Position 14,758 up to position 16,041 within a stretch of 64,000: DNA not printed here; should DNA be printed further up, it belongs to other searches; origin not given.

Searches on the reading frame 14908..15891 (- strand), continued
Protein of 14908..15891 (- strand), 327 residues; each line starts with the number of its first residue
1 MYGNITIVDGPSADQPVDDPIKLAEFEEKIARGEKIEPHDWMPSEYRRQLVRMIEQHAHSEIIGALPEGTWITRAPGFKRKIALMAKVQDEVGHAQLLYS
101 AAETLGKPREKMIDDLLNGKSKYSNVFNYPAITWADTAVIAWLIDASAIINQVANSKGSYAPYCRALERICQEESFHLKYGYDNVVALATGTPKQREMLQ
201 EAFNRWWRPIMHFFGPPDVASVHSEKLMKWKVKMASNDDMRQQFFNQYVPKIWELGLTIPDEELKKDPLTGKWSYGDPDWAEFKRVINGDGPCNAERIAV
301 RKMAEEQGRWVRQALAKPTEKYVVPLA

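Call 16: find_homologous_proteins(query=L008:11534-12313:+, max_evalue=1e-10)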
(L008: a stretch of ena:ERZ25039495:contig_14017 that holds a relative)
Query L008:11534-12313:+ (259 aa): 6969 proteins with E <= 1e-10 among 8000 candidates; the best 120 are listed.
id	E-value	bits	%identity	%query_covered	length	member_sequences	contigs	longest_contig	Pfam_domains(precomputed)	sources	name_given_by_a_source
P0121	1.9e-171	586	100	100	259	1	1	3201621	PF05138.19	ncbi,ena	-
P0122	1.0e-124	433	74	96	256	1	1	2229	PF05138.19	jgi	jgi:ring-1,2-phenylacetyl-CoA epoxidase subunit PaaC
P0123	6.6e-119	414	72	97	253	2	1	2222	PF05138.19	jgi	jgi:ring-1,2-phenylacetyl-CoA epoxidase subunit PaaC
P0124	3.1e-118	412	73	96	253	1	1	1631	PF05138.19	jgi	jgi:ring-1,2-phenylacetyl-CoA epoxidase subunit PaaC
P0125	9.4e-118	410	71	96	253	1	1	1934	PF05138.19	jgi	jgi:ring-1,2-phenylacetyl-CoA epoxidase subunit PaaC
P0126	1.1e-114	400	71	96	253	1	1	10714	PF05138.19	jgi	jgi:ring-1,2-phenylacetyl-CoA epoxidase subunit PaaC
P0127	4.9e-113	395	67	96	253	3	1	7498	PF05138.19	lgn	-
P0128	8.8e-112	391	68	96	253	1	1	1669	PF05138.19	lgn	-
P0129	9.9e-112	391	66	98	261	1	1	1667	PF05138.19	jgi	jgi:ring-1,2-phenylacetyl-CoA epoxidase subunit PaaC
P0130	9.9e-112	391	69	96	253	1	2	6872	PF05138.19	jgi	jgi:ring-1,2-phenylacetyl-CoA epoxidase subunit PaaC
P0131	1.1e-111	390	68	98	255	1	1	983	PF05138.19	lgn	-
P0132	2.4e-111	389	68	96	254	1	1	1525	PF05138.19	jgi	jgi:ring-1,2-phenylacetyl-CoA epoxidase subunit PaaC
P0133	3.2e-111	389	68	97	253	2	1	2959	PF05138.19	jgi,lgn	jgi:ring-1,2-phenylacetyl-CoA epoxidase subunit PaaC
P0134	7.2e-111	388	69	97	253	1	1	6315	PF05138.19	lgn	-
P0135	8.4e-111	388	68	96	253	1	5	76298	PF05138.19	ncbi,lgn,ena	-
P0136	1.4e-110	387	67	96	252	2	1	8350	PF05138.19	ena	-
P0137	1.6e-110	387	69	96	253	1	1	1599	PF05138.19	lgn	-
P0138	6.5e-110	385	67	96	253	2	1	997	PF05138.19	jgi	jgi:ring-1,2-phenylacetyl-CoA epoxidase subunit PaaC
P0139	7.4e-110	384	68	97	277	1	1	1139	PF05138.19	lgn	-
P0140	1.1e-109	384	67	96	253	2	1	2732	PF05138.19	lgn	-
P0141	1.3e-109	384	68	98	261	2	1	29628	PF05138.19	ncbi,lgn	-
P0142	2.0e-109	383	66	96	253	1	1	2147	PF05138.19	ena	-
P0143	2.8e-109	383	67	98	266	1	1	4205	PF05138.19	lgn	-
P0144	5.4e-109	382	67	96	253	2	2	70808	PF05138.19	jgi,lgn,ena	-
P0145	1.1e-108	381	67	97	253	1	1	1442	PF05138.19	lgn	-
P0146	1.2e-108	380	65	100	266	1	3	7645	PF05138.19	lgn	-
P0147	2.2e-108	380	63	100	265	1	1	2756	PF05138.19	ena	-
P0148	2.5e-108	379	66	100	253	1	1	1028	PF05138.19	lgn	-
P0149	2.9e-108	379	67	96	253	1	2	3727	PF05138.19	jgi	jgi:ring-1,2-phenylacetyl-CoA epoxidase subunit PaaC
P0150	3.1e-108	379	66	97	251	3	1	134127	PF05138.19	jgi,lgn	jgi:ring-1,2-phenylacetyl-CoA epoxidase subunit PaaC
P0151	3.5e-108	379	67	97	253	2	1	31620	PF05138.19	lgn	-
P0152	3.7e-108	379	65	99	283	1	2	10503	PF05138.19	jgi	jgi:ring-1,2-phenylacetyl-CoA epoxidase subunit PaaC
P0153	4.1e-108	379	67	96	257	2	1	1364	PF05138.19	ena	-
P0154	4.9e-108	378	64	100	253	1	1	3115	PF05138.19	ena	-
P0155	9.2e-108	378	65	100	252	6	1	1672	PF05138.19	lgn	-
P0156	1.3e-107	377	66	97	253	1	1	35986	PF05138.19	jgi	jgi:ring-1,2-phenylacetyl-CoA epoxidase subunit PaaC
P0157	1.7e-107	377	65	96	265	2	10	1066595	PF05138.19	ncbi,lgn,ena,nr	ncbi:MAG: phenylacetate-CoA oxygenase subunit PaaC [Ignavibacteriae bacterium]|nr:phenylacetate-CoA 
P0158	2.2e-107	376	65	96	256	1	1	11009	PF05138.19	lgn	-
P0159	2.3e-107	376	66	96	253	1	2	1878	PF05138.19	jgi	jgi:ring-1,2-phenylacetyl-CoA epoxidase subunit PaaC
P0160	4.7e-107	375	66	96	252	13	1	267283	PF05138.19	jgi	-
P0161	4.9e-107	375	66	96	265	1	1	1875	PF05138.19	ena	-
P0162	5.0e-107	375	67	96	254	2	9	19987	PF05138.19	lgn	-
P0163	6.6e-107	375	67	96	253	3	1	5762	PF05138.19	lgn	-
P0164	1.3e-106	374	65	97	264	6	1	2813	PF05138.19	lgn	-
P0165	2.0e-106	373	65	96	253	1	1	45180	PF05138.19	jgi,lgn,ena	-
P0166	2.5e-106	373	64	97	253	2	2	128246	PF05138.19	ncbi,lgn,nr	ncbi:MAG TPA: 1,2-phenylacetyl-CoA epoxidase subunit PaaC [Candidatus Kapabacteria bacterium]|nr:1,2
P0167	3.0e-106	373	67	96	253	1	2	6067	PF05138.19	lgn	-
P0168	3.9e-106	372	67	96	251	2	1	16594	PF05138.19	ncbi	-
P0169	4.7e-106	372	65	96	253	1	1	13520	PF05138.19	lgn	-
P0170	5.0e-106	372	65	96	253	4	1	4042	PF05138.19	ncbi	ncbi:MAG: 1,2-phenylacetyl-CoA epoxidase subunit PaaC [Bacteroidota bacterium]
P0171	7.2e-106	371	66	96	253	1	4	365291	PF05138.19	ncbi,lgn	-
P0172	8.1e-106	371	64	100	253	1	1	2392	PF05138.19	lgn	-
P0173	1.1e-105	371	66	98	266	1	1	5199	PF05138.19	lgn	-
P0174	1.3e-105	371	63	100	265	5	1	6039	PF05138.19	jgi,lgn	-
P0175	2.5e-105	370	67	96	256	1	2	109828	PF05138.19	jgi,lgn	jgi:ring-1,2-phenylacetyl-CoA epoxidase subunit PaaC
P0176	3.3e-105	369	63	96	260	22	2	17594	PF05138.19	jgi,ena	-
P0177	3.4e-105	369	64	97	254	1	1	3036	PF05138.19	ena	-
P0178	4.0e-105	369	66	96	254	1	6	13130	PF05138.19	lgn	-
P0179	4.7e-105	369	65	96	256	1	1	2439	PF05138.19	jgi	jgi:ring-1,2-phenylacetyl-CoA epoxidase subunit PaaC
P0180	6.3e-105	368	63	96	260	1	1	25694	PF05138.19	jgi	jgi:ring-1,2-phenylacetyl-CoA epoxidase subunit PaaC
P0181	8.4e-105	368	65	97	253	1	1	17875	PF05138.19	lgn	-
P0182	9.6e-105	368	65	96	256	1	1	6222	PF05138.19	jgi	jgi:ring-1,2-phenylacetyl-CoA epoxidase subunit PaaC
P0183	1.3e-104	367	64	96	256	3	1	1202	PF05138.19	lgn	-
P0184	1.3e-104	367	65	97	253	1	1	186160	PF05138.19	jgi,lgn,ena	-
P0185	2.2e-104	367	61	97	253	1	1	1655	PF05138.19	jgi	jgi:ring-1,2-phenylacetyl-CoA epoxidase subunit PaaC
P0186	2.7e-104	366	66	96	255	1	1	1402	PF05138.19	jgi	jgi:ring-1,2-phenylacetyl-CoA epoxidase subunit PaaC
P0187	3.0e-104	366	64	100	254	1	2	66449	PF05138.19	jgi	jgi:ring-1,2-phenylacetyl-CoA epoxidase subunit PaaC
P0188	3.3e-104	366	64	96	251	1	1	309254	PF05138.19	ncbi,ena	-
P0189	4.2e-104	366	63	100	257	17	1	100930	PF05138.19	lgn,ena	-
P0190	4.9e-104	365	66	96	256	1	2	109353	PF05138.19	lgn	-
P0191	8.1e-104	365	65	96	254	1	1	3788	PF05138.19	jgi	jgi:ring-1,2-phenylacetyl-CoA epoxidase subunit PaaC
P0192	9.2e-104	364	67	96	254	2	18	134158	PF05138.19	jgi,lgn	jgi:ring-1,2-phenylacetyl-CoA epoxidase subunit PaaC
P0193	1.1e-103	364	65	96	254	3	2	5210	PF05138.19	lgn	-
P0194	1.2e-103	364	64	96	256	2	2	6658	PF05138.19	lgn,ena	-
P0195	1.4e-103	364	64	96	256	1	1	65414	PF05138.19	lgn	-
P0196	1.6e-103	364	63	96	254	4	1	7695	PF05138.19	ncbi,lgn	-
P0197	1.7e-103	364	63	96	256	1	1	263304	PF05138.19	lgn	-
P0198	1.8e-103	364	65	97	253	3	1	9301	PF05138.19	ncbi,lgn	-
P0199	1.8e-103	363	64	96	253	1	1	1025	PF05138.19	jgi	jgi:ring-1,2-phenylacetyl-CoA epoxidase subunit PaaC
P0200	2.3e-103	363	63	97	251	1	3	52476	PF05138.19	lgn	-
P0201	2.3e-103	363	64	96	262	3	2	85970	PF05138.19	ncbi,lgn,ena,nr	ncbi:MAG: phenylacetate-CoA oxygenase subunit PaaC [Bacteroidetes bacterium]|nr:phenylacetate-CoA ox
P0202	2.3e-103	363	65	96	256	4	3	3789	PF05138.19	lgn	-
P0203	3.6e-103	363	65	96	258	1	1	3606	PF05138.19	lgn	-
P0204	3.8e-103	362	63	97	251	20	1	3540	PF05138.19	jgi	-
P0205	3.9e-103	362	65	96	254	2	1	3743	PF05138.19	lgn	-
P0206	5.4e-103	362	64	96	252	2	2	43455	PF05138.19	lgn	-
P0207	5.6e-103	362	65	95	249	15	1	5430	PF05138.19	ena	-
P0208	5.7e-103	362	66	96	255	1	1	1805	PF05138.19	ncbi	-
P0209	6.1e-103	362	62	100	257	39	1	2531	PF05138.19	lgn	-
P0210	6.3e-103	362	65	96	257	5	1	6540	PF05138.19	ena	-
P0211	6.3e-103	362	63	96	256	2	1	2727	PF05138.19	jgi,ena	-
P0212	6.7e-103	362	64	96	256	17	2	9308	PF05138.19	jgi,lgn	jgi:ring-1,2-phenylacetyl-CoA epoxidase subunit PaaC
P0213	6.9e-103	362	62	96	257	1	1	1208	PF05138.19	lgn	-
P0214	7.4e-103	361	64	96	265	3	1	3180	PF05138.19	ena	-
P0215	8.9e-103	361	64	96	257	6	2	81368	PF05138.19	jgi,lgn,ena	-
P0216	9.2e-103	361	65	96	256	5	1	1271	PF05138.19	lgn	-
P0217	9.3e-103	361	65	96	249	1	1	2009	PF05138.19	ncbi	ncbi:MAG: 1,2-phenylacetyl-CoA epoxidase subunit PaaC [Bacteroidia bacterium]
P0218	9.6e-103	361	65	96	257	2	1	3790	PF05138.19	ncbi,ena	-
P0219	1.0e-102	361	63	96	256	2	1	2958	PF05138.19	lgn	-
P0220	1.1e-102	361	64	96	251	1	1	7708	PF05138.19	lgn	-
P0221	1.1e-102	361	64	97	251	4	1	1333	PF05138.19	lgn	-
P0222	1.2e-102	361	63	97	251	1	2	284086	PF05138.19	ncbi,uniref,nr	ncbi:phenylacetate-CoA oxygenase subunit PaaC [Fulvivirga kasyanovii]|uniref:Phenylacetate-CoA oxyge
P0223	1.4e-102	361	65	96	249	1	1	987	PF05138.19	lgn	-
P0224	1.4e-102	361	65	96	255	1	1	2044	PF05138.19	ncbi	-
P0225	1.5e-102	361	65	96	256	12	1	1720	PF05138.19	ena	-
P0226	1.8e-102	360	63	96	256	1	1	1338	PF05138.19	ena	-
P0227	1.8e-102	360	62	98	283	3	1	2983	PF05138.19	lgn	-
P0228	1.9e-102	360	65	96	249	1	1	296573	PF05138.19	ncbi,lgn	-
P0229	2.1e-102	360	63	96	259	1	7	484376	PF05138.19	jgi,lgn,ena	-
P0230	2.2e-102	360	65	96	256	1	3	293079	PF05138.19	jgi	jgi:ring-1,2-phenylacetyl-CoA epoxidase subunit PaaC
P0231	2.2e-102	360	63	96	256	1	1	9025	PF05138.19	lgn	-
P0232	2.4e-102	360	65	96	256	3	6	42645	PF05138.19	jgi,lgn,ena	-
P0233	2.6e-102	360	63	96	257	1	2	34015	PF05138.19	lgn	-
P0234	3.4e-102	359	65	96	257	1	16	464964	PF05138.19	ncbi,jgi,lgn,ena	-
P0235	3.5e-102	359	65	96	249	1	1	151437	PF05138.19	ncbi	-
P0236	4.2e-102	359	62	98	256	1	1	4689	PF05138.19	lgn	-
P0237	4.3e-102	359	63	96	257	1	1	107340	PF05138.19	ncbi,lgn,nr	ncbi:MAG: phenylacetate-CoA oxygenase subunit PaaC [Bacteroidetes bacterium]|nr:phenylacetate-CoA ox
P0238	4.8e-102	359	66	97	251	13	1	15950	PF05138.19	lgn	-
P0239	4.9e-102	359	62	96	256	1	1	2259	PF05138.19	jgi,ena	-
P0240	5.4e-102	359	63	96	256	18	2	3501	PF05138.19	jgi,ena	-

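Call 23: find_related_loci(query=A1, collection=genome_contigs, flank=10000)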
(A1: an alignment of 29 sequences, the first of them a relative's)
Query A1 (259 aa) in genome_contigs; peptide patterns used: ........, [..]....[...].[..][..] (x = any residue, [..] = any of these).
599 stretches matched a pattern (row limit reached: there are more); 577 encode a relative of the query (tblastn E <= 1e-3); the best 80 are kept; 80 distinct loci.
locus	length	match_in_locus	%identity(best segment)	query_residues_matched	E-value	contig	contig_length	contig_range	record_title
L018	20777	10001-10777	100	1-259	5e-178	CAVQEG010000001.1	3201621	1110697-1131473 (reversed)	MAG: Chlorobiota bacterium isolate MFD02416.bin.1.81 genome assembly, contig: contig_14017, whole genome shotgun sequenc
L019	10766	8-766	64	1-259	3e-114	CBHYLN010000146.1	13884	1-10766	MAG TPA_asm: uncultured bacterium isolate ERR14722427_metabat2_28 genome assembly, contig: ERZ27336822.2019, whole genom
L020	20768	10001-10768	66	6-259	3e-114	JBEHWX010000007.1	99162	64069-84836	MAG: Bacteroidota bacterium isolate ES1.bin.100 NODE_224_length_99162_cov_7.848884, whole genome shotgun sequence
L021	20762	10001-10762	67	6-259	5e-114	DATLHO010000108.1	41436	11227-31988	MAG TPA_asm: Candidatus Kapaibacterium sp. isolate SMAG_U13642 k141_775673, whole genome shotgun sequence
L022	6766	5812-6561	65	11-259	1e-113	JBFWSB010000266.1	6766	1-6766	MAG: Candidatus Kapaibacterium sp. isolate CA_2019_TPBF_22 NODE_44105_length_6766_cov_2.768037_TPBF, whole genome shotgu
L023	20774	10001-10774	65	3-259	1e-111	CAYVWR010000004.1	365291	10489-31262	MAG TPA_asm: uncultured Alphaproteobacteria bacterium isolate SRP344714_co2_242 genome assembly, contig: NODE_34_length_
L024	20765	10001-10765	63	5-259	2e-111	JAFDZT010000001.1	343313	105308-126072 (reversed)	MAG: Bacteroidetes bacterium isolate SZAS-90 BACT-TMP-14__1__length-343313, whole genome shotgun sequence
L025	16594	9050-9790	67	12-259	6e-111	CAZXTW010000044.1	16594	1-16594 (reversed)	MAG TPA_asm: uncultured Roseivirgaceae bacterium isolate SRP135972_co2_271 genome assembly, contig: NODE_3199_length_165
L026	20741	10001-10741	64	12-259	1e-109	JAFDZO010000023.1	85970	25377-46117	MAG: Bacteroidetes bacterium isolate SZAS-86 BACT-TMP-12__23__length-85970, whole genome shotgun sequence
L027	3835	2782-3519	64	13-259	2e-110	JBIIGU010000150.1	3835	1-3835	MAG: Bacteroidia bacterium isolate ME2001-07-16D8pf_3300042503_group1_bin51 Rohwer_bin1046_scaffold_35807_c1, whole geno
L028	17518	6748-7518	63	1-259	7e-109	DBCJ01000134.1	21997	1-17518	MAG TPA_asm: Ignavibacteria bacterium UBA961 UBA961_contig_9603, whole genome shotgun sequence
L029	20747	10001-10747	63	10-259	6e-109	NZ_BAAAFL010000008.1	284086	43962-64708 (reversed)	Fulvivirga kasyanovii strain JCM 16186 sequence08, whole genome shotgun sequence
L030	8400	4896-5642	64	12-259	1e-108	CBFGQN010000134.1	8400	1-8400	MAG TPA_asm: uncultured Ignavibacteria bacterium isolate SRR15517647_binner12_Refined_3 genome assembly, contig: ERZ2732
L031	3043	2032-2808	63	1-259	2e-111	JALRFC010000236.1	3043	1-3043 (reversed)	MAG: Candidatus Kapaibacterium sp. isolate JZJ.24 NODE_236_length_3043_cov_2.761632, whole genome shotgun sequence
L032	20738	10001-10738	65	12-259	2e-108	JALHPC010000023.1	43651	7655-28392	MAG: Candidatus Kapaibacterium sp. isolate bin.207 c_000000004155, whole genome shotgun sequence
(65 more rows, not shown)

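Call 28: search_protein_families(library=ncbifam, proteins=[L024:9621-10013:+, L024:10010-10768:+, L024:10770-11249:+, L024:7214-9550:+, L024:6297-7190:+, L024:11246-13360:-, L024:16917-17873:-, L024:17688-18719:+], max_evalue=0.001)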
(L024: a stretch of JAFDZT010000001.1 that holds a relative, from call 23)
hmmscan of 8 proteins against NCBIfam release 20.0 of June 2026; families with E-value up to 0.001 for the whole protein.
L024:9621-10013:+ (130 aa): 2 families
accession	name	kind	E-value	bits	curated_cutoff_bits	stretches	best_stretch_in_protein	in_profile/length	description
TIGR02157.1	PA_CoA_Oxy2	equivalog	6.4e-22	77.5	85.45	1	34-119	2-88/90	1,2-phenylacetyl-CoA epoxidase subunit PaaB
NF041867.1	paab_haloarch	equivalog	1.1e-19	70.4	150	1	36-124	3-94/100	1,2-phenylacetyl-CoA epoxidase subunit PaaB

L024:10010-10768:+ (252 aa): 2 families
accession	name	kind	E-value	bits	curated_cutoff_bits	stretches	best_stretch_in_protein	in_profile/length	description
TIGR02158.1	PA_CoA_Oxy3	equivalog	3e-71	240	133.35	1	13-252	1-237/237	1,2-phenylacetyl-CoA epoxidase subunit PaaC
TIGR02156.2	PA_CoA_Oxy1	equivalog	1e-08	34.6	280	1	24-180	43-197/289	1,2-phenylacetyl-CoA epoxidase subunit PaaA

L024:10770-11249:+ (159 aa): 5 families
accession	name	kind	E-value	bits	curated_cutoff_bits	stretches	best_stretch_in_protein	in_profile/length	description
TIGR02159.1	PA_CoA_Oxy4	equivalog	4.4e-48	163.3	108.15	1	13-159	1-146/146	1,2-phenylacetyl-CoA epoxidase subunit PaaD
NF041868.1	paad_haloarch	equivalog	4.3e-21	75.3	180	1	4-101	29-125/127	1,2-phenylacetyl-CoA epoxidase subunit PaaD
TIGR02945.1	SUF_assoc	equivalog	3.8e-17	62.5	143.4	1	3-95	3-95/99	SUF system Fe-S cluster assembly protein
NF041869.1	paae_haloarch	equivalog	1.7e-15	56.9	100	1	118-156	17-55/56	1,2-phenylacetyl-CoA epoxidase subunit PaaE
TIGR03406.1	FeS_long_SufT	hypoth_equivalog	3.2e-14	53.1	202.6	1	3-93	75-169/174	putative Fe-S cluster assembly protein SufT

L024:7214-9550:+ (778 aa): 2 families
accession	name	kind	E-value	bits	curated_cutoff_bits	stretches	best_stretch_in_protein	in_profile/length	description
NF010237.0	PRK13684.1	equivalog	7.4e-13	48.2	326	1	23-325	29-321/334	photosynthesis system II assembly factor Ycf48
NF045728.1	glycosyl_F510_1955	equivalog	1.3e-09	37.7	175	0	105-212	71-176/246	F510_1955 family glycosylhydrolase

L024:6297-7190:+ (297 aa): 3 families
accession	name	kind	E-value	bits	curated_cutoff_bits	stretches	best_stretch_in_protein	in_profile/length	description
NF041895.1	choice_anch_V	domain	2.9e-29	102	42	1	34-188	2-146/150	choice-of-anchor V domain-containing protein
NF041894.1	MXAN_6652_fam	equivalog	4.4e-24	85.2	200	1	31-201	3-160/203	MXAN_6652 family MXYO-CTERM-anchored protein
TIGR04183.1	Por_Secre_tail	domain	8.6e-05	22.4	23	1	216-292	3-68/72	T9SS type A sorting domain-containing protein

L024:11246-13360:- (704 aa): 29 families (the best 25 are shown)
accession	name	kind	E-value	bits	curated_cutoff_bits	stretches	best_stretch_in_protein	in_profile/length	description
TIGR01785.1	TonB-hemin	subfamily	1.6e-41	142.6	316.85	1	42-684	3-654/677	TonB-dependent heme/hemoglobin receptor family protein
TIGR01779.1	TonB-B12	equivalog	6.7e-37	127.3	599.7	1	39-536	27-489/614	TonB-dependent vitamin B12 receptor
NF007478.2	PRK10064.1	equivalog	1.7e-36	125.7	745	2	39-174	29-170/663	catecholate siderophore receptor CirA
TIGR01786.1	TonB-hemlactrns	subfamily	6.2e-35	120.7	323.75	2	42-166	2-138/719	TonB-dependent hemoglobin/transferrin/lactoferrin family receptor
NF010010.0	PRK13483.1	equivalog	1.1e-34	119.5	927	2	33-175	26-176/660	ligand-gated channel protein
NF010038.0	PRK13513.1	equivalog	2.8e-31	108.8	942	2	37-175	32-178/659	ligand-gated channel protein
NF010011.0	PRK13484.1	equivalog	2e-28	99.1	1197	2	40-173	30-171/682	IreA family TonB-dependent siderophore receptor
NF010051.0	PRK13528.1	subfamily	1.4e-25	89.7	583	2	33-199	27-206/727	FepA family TonB-dependent siderophore receptor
NF050067.1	TonBEntbctnRecCfrA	equivalog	2e-25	89.2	1200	2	43-184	29-180/698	TonB-dependent ferric enterobactin receptor CfrA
NF010012.0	PRK13486.1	equivalog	8.4e-25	87.2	924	2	39-172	24-168/696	TonB-dependent receptor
NF007926.1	PRK10641.1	equivalog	6.8e-24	84.3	836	1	38-559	25-510/617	TonB-dependent vitamin B12 receptor BtuB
NF010048.1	PRK13524.1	subfamily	1.2e-21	76.9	493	2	28-191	28-202/744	FepA family TonB-dependent siderophore receptor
TIGR01783.1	TonB-siderophor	subfamily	1.3e-20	73.6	223.5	2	58-172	3-118/649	TonB-dependent siderophore receptor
NF053590.1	TonB_dep_TOL0244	equivalog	5.9e-14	51.6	645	1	45-285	15-251/604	TOL_0244 family TonB-dependent receptor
NF049945.1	TonB_dep_FCYXU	equivalog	9.4e-12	44.3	825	1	2-165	2-170/697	TonB-dependent receptor, FCYXU motif-type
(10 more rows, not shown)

L024:16917-17873:- (318 aa): 0 families

L024:17688-18719:+ (343 aa): 91 families (the best 25 are shown)
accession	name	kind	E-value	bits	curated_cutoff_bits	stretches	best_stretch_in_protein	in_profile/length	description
NF046044.1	PnpS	equivalog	1.9e-93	313.6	400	1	106-339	158-389/390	two-component system histidine kinase PnpS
NF033092.0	HK_WalK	equivalog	2.4e-83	280.7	725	2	106-339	360-592/594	cell wall metabolism sensor histidine kinase WalK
TIGR02966.1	phoR_proteo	equivalog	5.1e-81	272.3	334.2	1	61-338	54-332/333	phosphate regulon sensor histidine kinase PhoR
NF012163.2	BaeS_SmeS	equivalog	4.5e-59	200.6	500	1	21-339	154-456/457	sensor histidine kinase efflux regulator BaeS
NF040691.1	MtrAB_MtrB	equivalog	8.1e-59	200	450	1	32-339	187-490/507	MtrAB system histidine kinase MtrB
NF041735.1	hist_kin_RppB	equivalog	2.2e-57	194.8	400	1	120-339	218-437/438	two-component system sensor histidine kinase RppB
NF033093.1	HK_VicK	exception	1.3e-55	188.8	680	1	106-339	197-433/448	cell wall metabolism sensor histidine kinase VicK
NF047874.1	MASE3_PAS_HK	subfamily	7e-55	187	560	1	99-340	379-624/655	MASE3 domain-containing sensor histidine kinase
TIGR02956.1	TMAO_torS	equivalog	5.5e-54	183.6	676.5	1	115-339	461-680/967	TMAO reductase system sensor histidine kinase/response regulator TorS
NF053855.1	HisKinPhoRBctds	equivalog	1.3e-53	182.3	500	1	106-340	349-582/583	two-component system sensor histidine kinase PhoR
NF041210.1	his_kin_PieS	equivalog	1.9e-53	182.1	850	1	35-339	170-468/474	two component system sensor histidine kinase PieS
NF033091.0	HK_VanS_ACDEFG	equivalog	8.9e-53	179.3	400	1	60-330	18-284/293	vancomycin resistance histidine kinase VanS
NF008235.0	PRK11006.1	equivalog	2e-52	178.5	390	1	105-340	191-422/431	phosphate regulon sensor histidine kinase PhoR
NF007837.0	PRK10549.1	equivalog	6.6e-52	176.7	603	1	31-340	164-457/466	envelope stress sensor histidine kinase BaeS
NF045911.1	TCSHisKinNblS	equivalog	8.3e-52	176.3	1000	1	107-339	377-618/621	two-component system sensor histidine kinase NblS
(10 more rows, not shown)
